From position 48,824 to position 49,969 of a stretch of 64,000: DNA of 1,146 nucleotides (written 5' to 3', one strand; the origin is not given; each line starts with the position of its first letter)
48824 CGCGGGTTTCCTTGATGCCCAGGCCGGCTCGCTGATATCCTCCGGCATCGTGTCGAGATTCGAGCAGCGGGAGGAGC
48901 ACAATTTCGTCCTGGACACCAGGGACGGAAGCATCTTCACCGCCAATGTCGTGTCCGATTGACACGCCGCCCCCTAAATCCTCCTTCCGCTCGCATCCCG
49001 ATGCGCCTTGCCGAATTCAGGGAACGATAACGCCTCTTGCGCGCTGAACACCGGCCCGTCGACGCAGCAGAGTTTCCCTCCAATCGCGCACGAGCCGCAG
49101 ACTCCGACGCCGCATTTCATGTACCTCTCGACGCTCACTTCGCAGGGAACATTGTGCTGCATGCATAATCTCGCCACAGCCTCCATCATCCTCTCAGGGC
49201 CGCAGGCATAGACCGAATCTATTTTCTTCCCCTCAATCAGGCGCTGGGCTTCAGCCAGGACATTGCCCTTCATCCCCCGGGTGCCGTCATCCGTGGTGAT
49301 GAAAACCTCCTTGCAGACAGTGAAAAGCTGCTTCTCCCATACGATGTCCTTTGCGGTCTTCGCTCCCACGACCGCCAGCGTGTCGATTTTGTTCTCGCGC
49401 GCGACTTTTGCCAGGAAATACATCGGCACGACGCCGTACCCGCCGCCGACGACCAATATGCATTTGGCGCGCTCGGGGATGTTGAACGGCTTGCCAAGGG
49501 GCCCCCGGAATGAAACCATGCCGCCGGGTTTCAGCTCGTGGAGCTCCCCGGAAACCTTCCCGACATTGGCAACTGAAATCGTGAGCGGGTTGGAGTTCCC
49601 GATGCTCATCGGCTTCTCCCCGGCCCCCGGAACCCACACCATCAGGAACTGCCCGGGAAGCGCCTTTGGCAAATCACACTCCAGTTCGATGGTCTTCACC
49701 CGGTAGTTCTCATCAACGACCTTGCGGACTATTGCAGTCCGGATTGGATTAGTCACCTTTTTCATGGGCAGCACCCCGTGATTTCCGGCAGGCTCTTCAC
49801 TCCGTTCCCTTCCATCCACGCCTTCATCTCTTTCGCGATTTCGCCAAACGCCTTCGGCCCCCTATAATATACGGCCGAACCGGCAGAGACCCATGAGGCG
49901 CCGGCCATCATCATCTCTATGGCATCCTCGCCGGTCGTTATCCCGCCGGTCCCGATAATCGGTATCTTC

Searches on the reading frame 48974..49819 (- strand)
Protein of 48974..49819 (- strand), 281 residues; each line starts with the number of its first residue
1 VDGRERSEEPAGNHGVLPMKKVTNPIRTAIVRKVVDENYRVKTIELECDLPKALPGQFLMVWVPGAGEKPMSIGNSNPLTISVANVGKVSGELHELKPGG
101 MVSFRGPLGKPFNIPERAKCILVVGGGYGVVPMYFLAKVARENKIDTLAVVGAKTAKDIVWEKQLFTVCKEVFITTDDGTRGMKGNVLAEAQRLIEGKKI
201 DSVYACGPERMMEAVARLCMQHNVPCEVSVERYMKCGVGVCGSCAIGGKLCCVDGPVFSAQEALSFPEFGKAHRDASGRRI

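Call 40: search_protein_families(library=pfam, proteins=[window:48974-49819:-], max_evalue=0.001)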
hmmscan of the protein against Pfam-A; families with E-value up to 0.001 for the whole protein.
window:48974-49819:- (281 aa): 2 families
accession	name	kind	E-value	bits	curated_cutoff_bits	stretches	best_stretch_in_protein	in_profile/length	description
PF10418.14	DHODB_Fe-S_bind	-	1.5e-10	41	23.9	1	231-262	1-39/41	Iron-sulfur cluster binding domain of dihydroorotate dehydrogenase B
PF00175.26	NAD_binding_1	-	4e-06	27.9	22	1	124-216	2-108/109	Oxidoreductase NAD-binding domain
